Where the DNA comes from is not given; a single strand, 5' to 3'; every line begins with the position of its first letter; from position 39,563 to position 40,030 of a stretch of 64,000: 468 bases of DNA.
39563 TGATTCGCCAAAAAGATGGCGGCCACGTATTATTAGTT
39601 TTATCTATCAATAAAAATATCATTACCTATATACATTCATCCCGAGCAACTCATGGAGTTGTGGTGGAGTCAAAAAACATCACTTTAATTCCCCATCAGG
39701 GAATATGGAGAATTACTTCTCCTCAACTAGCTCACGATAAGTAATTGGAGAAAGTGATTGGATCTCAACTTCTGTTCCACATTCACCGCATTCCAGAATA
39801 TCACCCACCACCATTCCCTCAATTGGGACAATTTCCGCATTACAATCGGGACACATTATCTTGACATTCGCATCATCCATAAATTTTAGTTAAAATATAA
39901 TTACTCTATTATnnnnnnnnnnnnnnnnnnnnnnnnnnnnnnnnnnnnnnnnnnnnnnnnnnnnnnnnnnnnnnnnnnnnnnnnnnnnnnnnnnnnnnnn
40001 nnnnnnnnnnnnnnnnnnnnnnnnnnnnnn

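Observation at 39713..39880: Unannotated 55-aa LysW-like zinc-ribbon ORF, divergent from a PLP-enzyme/ATP-grasp gene pair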

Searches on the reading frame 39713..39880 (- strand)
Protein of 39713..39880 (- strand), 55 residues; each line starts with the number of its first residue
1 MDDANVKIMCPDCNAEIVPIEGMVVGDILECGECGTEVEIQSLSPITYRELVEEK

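Call 3: search_protein_families(library=pfam, proteins=[window:39713-39880:-], max_evalue=1)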
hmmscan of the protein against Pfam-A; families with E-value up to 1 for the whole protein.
window:39713-39880:- (55 aa): 33 families (the best 25 are shown)
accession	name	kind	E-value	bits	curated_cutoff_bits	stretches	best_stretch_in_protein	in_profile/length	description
PF21344.3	Zn_ribbon_LysW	-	3.1e-08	33.6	27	1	9-50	2-43/46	Alpha-aminoadipate carrier protein LysW-like, globular domain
PF25206.1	DUF7836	-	0.00061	20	26.7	1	1-16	1-16/59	Domain of unknown function (DUF7836)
PF03604.18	Zn_ribbon_RPAB4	-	0.0011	19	24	1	31-46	3-18/32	DNA directed RNA polymerase, 7 kDa subunit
PF07191.17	Zn_ribbon_6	-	0.0035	17.7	25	1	9-45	2-33/67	Double zinc ribbon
PF22747.2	Zn_ribbon_DUF2089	-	0.0059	17.1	27.6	1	29-39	13-23/32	DUF2089 zinc ribbon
PF09723.15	Zn_ribbon_8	-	0.0064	16.9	34.4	0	2-15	22-34/41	Zinc ribbon domain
PF03119.21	DNA_ligase_ZBD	-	0.011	16.1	25.8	1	10-24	2-16/27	NAD-dependent DNA ligase C4 zinc finger domain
PF24441.1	DUF7560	-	0.014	15.5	27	0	6-17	4-15/44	Family of unknown function (DUF7560)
PF23548.1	Zn_ribbon_FGT1_2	-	0.015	15.3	27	1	7-18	20-31/35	FORGETTER1 second zinc ribbon domain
PF09297.16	Zn_ribbon_NUD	-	0.017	15.2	24.8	0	7-16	21-30/32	NADH pyrophosphatase zinc ribbon domain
PF02150.21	Zn_ribbon_RPB9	-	0.023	15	25.2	1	10-41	4-34/36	RNA polymerases M/15 Kd subunit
PF12773.13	DZR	-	0.034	14.8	27.3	1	9-39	14-35/45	Double zinc ribbon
PF18439.7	zf_UBZ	-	0.038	14.1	25.6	0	9-17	4-12/32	Ubiquitin-Binding Zinc Finger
PF01155.25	HypA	-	0.04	14.4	28.9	1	3-40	66-99/112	Hydrogenase/urease nickel incorporation, metallochaperone, hypA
PF08792.16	A2L_zn_ribbon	-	0.043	13.9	22.9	0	30-42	5-17/33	A2L zinc ribbon domain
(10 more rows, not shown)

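Call 4: search_protein_families(library=ncbifam, proteins=[window:39713-39880:-], max_evalue=1)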
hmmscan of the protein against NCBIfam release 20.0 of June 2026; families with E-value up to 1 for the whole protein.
window:39713-39880:- (55 aa): 20 families
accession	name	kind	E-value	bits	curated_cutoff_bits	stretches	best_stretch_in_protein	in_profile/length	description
TIGR01206.1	lysW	equivalog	1.4e-06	28.1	53.2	1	6-50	1-44/54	lysine biosynthesis protein LysW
NF041070.1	carrier_LysW_Arch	domain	7.2e-06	25.9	75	1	7-44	2-39/57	alpha-aminoadipate/glutamate carrier protein LysW/ArgW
TIGR01384.1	TFS_arch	equivalog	0.0023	18.6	64.75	1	9-54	2-42/101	transcription factor S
NF011482.0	PRK14892.1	equivalog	0.0029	17.5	109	1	9-42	23-56/101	putative transcription elongation factor Elf1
NF041197.2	CxxC_Se_CxxC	equivalog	0.0038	17.3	40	0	29-43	19-33/53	dual CXXC motif small (seleno)protein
NF033497.1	rubre_like_arch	subfamily_domain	0.011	15.5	32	0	30-39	2-11/34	rubrerythrin-like domain-containing protein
NF041795.1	Brz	equivalog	0.014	15.7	100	0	29-40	6-17/60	transcriptional regulator Brz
NF041259.1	mono_DmmA_fam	domain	0.024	14.9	60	1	4-41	48-83/101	dimethylamine monooxygenase subunit DmmA family protein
NF001638.0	PRK00418.1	equivalog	0.029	14.2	83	0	3-18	3-18/65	DNA gyrase inhibitor YacG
NF001607.0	PRK00398.1-4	equivalog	0.047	13.4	89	1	25-41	6-22/53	DNA-directed RNA polymerase subunit P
NF011481.0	PRK14890.1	equivalog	0.054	13.5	61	1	6-37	8-36/61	putative Zn-ribbon RNA-binding protein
NF038384.1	zinc_YnfU_fam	subfamily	0.06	12.9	36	1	3-16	12-25/52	YnfU family zinc-binding protein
NF003058.0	PRK03976.1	equivalog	0.069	13.1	87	1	4-48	33-74/91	50S ribosomal protein L37ae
NF041913.1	HVO_2142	equivalog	0.093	12.6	90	0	9-17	13-21/48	HVO_2142 family zinc finger protein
NF041909.1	HVO_2753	equivalog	0.11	12.4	80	0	5-35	24-55/59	HVO_2753 family zinc finger protein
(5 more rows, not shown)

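Call 6: find_homologous_proteins(query=window:39713-39880:-, max_evalue=0.01)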
Query window:39713-39880:- (55 aa): 117 proteins with E <= 0.01 among 117 candidates.
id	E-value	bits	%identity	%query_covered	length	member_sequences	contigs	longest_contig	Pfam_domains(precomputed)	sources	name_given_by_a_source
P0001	8.9e-29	115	100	100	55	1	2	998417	PF21344.4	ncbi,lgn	ncbi:MAG: lysine biosynthesis protein LysW [Microgenomates group bacterium]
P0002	3.7e-23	97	85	100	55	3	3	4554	PF21344.4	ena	-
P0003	4.8e-23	97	82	100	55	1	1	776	PF21344.4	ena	-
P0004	2.6e-22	95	82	100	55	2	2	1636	PF21344.4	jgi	-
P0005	7.1e-21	90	76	100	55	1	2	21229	PF21344.4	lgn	-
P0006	9.3e-19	84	75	100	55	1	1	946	PF21344.4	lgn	-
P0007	1.8e-18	83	78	91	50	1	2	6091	PF21344.4,PF02150.22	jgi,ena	-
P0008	2.1e-18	83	76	100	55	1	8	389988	PF21344.4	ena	-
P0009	4.2e-18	82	75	93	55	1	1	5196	PF21344.4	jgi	jgi:lysine biosynthesis protein LysW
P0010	6.2e-18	81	73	100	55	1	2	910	PF21344.4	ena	-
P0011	8.5e-18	81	73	100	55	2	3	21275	PF21344.4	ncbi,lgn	-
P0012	1.1e-17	80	67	100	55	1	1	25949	PF21344.4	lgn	-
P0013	1.1e-17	80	76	93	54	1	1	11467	PF21344.4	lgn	-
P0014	1.4e-17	80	69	100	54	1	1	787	PF21344.4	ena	-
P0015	1.8e-17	80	78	89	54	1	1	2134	PF21344.4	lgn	-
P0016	2.7e-17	79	69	93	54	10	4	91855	PF21344.4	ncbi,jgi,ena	-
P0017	3.3e-17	79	73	89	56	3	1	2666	PF21344.4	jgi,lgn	jgi:alpha-aminoadipate carrier protein LysW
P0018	4.7e-17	78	71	100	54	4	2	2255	PF21344.4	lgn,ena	-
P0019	5.5e-17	78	71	100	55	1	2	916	PF21344.4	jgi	-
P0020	8.9e-17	78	73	93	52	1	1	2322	PF21344.4,PF24463.2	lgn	-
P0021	9.5e-17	77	76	89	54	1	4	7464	PF21344.4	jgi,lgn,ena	-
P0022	1.5e-16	77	73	95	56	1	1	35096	PF21344.4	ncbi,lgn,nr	ncbi:lysine biosynthesis protein LysW [Candidatus Shapirobacteria bacterium]|nr:lysine biosynthesis 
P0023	2.1e-16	76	67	100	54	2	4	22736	PF21344.4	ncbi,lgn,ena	-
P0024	2.2e-16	76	75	93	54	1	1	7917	PF21344.4,PF24463.2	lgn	-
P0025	2.6e-16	76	67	100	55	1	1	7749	PF21344.4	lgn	-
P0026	2.8e-16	76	67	100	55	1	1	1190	PF21344.4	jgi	jgi:lysine biosynthesis protein LysW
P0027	2.8e-16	76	69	100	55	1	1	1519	PF21344.4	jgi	jgi:lysine biosynthesis protein LysW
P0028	2.9e-16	76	69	100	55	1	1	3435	PF21344.4,PF26408.2,PF08271.18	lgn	-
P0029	3.9e-16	76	65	100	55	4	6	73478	PF21344.4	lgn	-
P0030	4.3e-16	75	62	100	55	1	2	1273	PF21344.4,PF09723.16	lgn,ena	-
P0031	5.9e-16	75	71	93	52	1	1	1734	PF21344.4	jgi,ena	-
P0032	7.4e-16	75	69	100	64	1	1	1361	PF21344.4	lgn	-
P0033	7.8e-16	75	69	93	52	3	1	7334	PF21344.4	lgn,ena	-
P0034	8.1e-16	75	69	93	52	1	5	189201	PF21344.4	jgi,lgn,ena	-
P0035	8.7e-16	74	71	100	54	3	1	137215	PF21344.4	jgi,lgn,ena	-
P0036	8.9e-16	74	65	100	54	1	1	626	PF21344.4,PF08271.18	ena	-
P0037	9.7e-16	74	69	100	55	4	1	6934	PF21344.4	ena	-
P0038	1.1e-15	74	73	89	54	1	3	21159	PF21344.4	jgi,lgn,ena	-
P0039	1.2e-15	74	69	93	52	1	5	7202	PF21344.4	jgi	jgi:alpha-aminoadipate carrier protein LysW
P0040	1.6e-15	74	71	89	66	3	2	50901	PF21344.4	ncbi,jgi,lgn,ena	jgi:alpha-aminoadipate carrier protein LysW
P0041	1.9e-15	73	73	87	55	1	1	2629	PF21344.4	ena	-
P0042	2.2e-15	73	64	100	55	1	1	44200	PF21344.4,PF08271.18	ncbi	-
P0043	2.3e-15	73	65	100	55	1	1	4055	PF21344.4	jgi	jgi:lysine biosynthesis protein LysW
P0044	2.3e-15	73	76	89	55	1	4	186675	PF21344.4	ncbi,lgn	-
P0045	2.8e-15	73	69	100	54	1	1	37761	PF21344.4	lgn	-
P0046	2.9e-15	73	65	100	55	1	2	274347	PF21344.4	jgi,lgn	jgi:lysine biosynthesis protein LysW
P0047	3.1e-15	73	65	100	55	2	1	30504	PF21344.4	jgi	jgi:alpha-aminoadipate/glutamate carrier protein LysW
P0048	4.5e-15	72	69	100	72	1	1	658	PF21344.4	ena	-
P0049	4.6e-15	72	69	100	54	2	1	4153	PF21344.4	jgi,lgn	jgi:alpha-aminoadipate/glutamate carrier protein LysW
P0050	4.8e-15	72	69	100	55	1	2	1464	PF21344.4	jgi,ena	jgi:lysine biosynthesis protein LysW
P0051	5.2e-15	72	65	100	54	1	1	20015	PF21344.4,PF28086.1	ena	-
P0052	7.1e-15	72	71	100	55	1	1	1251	PF21344.4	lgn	-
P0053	7.7e-15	71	65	100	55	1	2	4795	PF21344.4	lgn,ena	-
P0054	8.7e-15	71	71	100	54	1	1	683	PF21344.4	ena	-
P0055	1.1e-14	71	70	96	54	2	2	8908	PF21344.4,PF24463.2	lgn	-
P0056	1.2e-14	71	69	100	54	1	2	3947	PF21344.4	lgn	-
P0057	1.2e-14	71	67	100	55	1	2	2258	PF21344.4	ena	-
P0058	1.4e-14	71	64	100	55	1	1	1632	PF21344.4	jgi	-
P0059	1.5e-14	71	67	100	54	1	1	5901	PF21344.4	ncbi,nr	ncbi:MAG: lysine biosynthesis protein LysW [Candidatus Shapirobacteria bacterium]|nr:lysine biosynth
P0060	1.5e-14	71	67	100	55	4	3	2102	PF21344.4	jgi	jgi:lysine biosynthesis protein LysW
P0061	1.6e-14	71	73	89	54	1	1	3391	PF21344.4,PF24463.2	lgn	-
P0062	1.6e-14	71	76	89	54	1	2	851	PF21344.4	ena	-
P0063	1.7e-14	70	69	89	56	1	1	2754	PF21344.4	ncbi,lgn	-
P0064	1.7e-14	70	69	100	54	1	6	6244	PF21344.4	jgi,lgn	-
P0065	1.8e-14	70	64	100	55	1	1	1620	PF21344.4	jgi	jgi:alpha-aminoadipate carrier protein LysW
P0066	2.7e-14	70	71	93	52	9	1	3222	PF21344.4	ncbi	-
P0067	2.8e-14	70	65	100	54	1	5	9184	PF21344.4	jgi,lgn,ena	-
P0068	3.5e-14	69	71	93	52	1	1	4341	PF21344.4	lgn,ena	-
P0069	5.3e-14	69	64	100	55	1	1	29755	PF21344.4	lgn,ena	-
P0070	8.2e-14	68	69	89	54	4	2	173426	PF21344.4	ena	-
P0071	1.1e-13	68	73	89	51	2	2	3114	PF08274.18,PF21344.4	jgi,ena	-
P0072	1.1e-13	68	65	100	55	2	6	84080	PF21344.4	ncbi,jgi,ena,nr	ncbi:lysine biosynthesis protein LysW [Patescibacteria group bacterium]|nr:lysine biosynthesis prote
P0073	1.5e-13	67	64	96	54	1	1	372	PF21344.4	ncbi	-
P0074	1.7e-13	67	71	87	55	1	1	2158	PF21344.4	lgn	-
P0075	1.9e-13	67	69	93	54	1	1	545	PF21344.4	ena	-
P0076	2.1e-13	67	60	100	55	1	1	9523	PF21344.4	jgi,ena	-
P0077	2.9e-13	67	65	100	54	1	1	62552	PF21344.4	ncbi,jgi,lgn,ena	ncbi:MAG: lysine biosynthesis protein LysW [Candidatus Shapirobacteria bacterium]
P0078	2.9e-13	67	68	91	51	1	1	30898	PF21344.4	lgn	-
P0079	3.5e-13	66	69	89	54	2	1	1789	PF21344.4,PF28086.1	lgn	-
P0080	4.5e-13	66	66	91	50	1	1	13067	PF21344.4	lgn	-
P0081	6.3e-13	65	65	89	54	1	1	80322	PF21344.4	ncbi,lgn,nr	ncbi:MAG: lysine biosynthesis protein LysW [Candidatus Shapirobacteria bacterium]|nr:lysine biosynth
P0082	6.8e-13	65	64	100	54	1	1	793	PF21344.4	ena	-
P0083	8.7e-13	65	57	98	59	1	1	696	PF21344.4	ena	-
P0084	1.1e-12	65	58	100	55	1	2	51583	PF21344.4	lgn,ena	-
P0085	1.1e-12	65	56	98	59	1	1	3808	PF21344.4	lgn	-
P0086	1.1e-12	65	67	89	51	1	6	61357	PF21344.4,PF03604.19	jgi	jgi:alpha-aminoadipate carrier protein LysW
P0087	1.2e-12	65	67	93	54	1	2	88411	PF21344.4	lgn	-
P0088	1.2e-12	65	58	100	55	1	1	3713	PF21344.4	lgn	-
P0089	1.5e-12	64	68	91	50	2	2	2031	PF21344.4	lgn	-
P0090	1.7e-12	64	62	100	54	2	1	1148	PF21344.4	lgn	-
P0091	2.1e-12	64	67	89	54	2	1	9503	PF21344.4,PF28086.1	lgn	-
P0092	2.3e-12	64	60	100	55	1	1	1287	PF22747.3,PF21344.4,PF26408.2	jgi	jgi:alpha-aminoadipate carrier protein LysW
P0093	2.8e-12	63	60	100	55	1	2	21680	PF21344.4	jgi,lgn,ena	-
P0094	2.8e-12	63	69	89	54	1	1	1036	PF21344.4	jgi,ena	-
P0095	3.1e-12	63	67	98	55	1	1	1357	PF21344.4,PF24463.2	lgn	-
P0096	3.3e-12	63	62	100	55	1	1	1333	PF21344.4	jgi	jgi:alpha-aminoadipate/glutamate carrier protein LysW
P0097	3.6e-12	63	65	89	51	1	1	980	PF21344.4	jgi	-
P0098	4.7e-12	63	63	89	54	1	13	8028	PF21344.4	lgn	-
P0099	4.7e-12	63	67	89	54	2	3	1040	PF22747.3,PF21344.4,PF28086.1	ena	-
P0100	5.2e-12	63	65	89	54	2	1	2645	PF21344.4,PF28086.1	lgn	-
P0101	5.9e-12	62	65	89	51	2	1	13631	PF21344.4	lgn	-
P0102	7.5e-12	62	67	89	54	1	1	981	PF21344.4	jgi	-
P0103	9.7e-12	62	67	89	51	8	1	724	PF21344.4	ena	-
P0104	1.0e-11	62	63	93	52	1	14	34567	PF21344.4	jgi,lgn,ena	jgi:alpha-aminoadipate carrier protein LysW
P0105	1.9e-11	61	67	89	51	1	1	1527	PF21344.4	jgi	jgi:lysine biosynthesis protein LysW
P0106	2.9e-11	60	63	93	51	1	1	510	PF21344.4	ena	-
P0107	4.3e-11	60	65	95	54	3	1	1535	PF21344.4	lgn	-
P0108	4.8e-11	60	58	100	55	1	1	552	PF21344.4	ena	-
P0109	5.6e-11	59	65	89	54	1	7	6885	PF21344.4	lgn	-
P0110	5.7e-11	59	58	100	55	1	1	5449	PF21344.4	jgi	-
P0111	1.4e-10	58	65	95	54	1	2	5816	PF21344.4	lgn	-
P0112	1.9e-10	58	64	91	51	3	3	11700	PF21344.4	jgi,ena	-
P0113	3.1e-10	57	63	89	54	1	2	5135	PF21344.4,PF08271.18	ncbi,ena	-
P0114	8.7e-10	56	63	93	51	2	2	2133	PF21344.4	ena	-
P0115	1.1e-9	55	56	100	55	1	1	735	PF21344.4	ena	-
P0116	8.0e-8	50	79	60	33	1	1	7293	PF21344.4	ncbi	-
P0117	9.9e-7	46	71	64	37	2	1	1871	PF21344.4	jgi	jgi:lysine biosynthesis protein LysW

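Call 9: find_encoding_contigs(protein=P0008, flank=8000, max_places=2)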
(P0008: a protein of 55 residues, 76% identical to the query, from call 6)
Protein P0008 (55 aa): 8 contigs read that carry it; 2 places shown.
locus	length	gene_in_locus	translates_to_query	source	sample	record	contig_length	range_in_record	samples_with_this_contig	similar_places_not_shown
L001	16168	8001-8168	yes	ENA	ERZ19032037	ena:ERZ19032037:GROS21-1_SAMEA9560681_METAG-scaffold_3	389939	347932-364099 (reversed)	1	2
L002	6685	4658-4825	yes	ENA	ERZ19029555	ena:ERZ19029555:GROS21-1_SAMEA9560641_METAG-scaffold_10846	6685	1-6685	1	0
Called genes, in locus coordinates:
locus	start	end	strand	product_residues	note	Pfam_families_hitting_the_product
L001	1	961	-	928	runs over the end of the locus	PF00133:tRNA-synt_1, PF09334:tRNA-synt_1g (weak), PF08264:Anticodon_1, PF19302:DUF5915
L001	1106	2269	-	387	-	PF00091:Tubulin, PF12327:FtsZ_C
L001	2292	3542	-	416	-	PF02491:SHS2_FTSA, PF11104:PilM_2 (weak), PF06723:MreB_Mbl, PF14450:FtsA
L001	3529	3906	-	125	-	-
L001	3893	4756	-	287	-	PF03033:Glyco_transf_28, PF04101:Glyco_tran_28_C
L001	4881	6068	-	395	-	PF01098:FTSW_RODA_SPOVE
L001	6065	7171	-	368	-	PF14397:ATPgrasp_ST (faint), PF02655:ATP-grasp_3 (weak)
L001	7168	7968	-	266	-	PF00291:PALP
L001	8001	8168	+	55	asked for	PF21344:Zn_ribbon_LysW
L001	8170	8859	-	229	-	-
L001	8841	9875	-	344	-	PF00953:Glycos_transf_4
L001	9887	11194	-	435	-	PF01225:Mur_ligase (weak), PF08245:Mur_ligase_M (weak)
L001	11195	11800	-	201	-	PF04377:ATE_C (weak)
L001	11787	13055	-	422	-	PF08245:Mur_ligase_M, PF02875:Mur_ligase_C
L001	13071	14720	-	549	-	PF03717:PBP_dimer, PF00905:Transpeptidase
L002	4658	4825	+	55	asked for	PF21344:Zn_ribbon_LysW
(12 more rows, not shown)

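Call 10: find_encoding_contigs(protein=P0046, flank=8000, max_places=2)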
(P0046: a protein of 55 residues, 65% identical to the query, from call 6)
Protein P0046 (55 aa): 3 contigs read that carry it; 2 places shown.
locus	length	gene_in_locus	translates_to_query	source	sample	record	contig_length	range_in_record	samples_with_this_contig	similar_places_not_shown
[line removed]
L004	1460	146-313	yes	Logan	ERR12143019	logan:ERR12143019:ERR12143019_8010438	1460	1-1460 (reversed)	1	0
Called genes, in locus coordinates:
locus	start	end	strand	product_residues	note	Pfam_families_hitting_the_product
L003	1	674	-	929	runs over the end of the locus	PF00133:tRNA-synt_1, PF09334:tRNA-synt_1g (faint), PF08264:Anticodon_1, PF19302:DUF5915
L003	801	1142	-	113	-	-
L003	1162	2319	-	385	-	PF00091:Tubulin, PF12327:FtsZ_C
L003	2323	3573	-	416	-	PF11104:PilM_2 (faint), PF14450:FtsA (weak), PF02491:SHS2_FTSA, PF06723:MreB_Mbl, PF14450:FtsA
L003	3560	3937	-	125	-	-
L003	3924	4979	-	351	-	PF03033:Glyco_transf_28, PF04101:Glyco_tran_28_C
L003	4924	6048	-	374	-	PF01098:FTSW_RODA_SPOVE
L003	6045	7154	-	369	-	PF14397:ATPgrasp_ST (faint), PF02655:ATP-grasp_3 (weak)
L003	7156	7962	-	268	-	PF00291:PALP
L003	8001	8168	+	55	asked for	PF21344:Zn_ribbon_LysW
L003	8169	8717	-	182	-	-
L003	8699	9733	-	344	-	PF00953:Glycos_transf_4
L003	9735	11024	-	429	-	PF08245:Mur_ligase_M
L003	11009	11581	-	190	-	PF04377:ATE_C (weak)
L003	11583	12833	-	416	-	PF08245:Mur_ligase_M, PF02875:Mur_ligase_C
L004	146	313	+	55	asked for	PF21344:Zn_ribbon_LysW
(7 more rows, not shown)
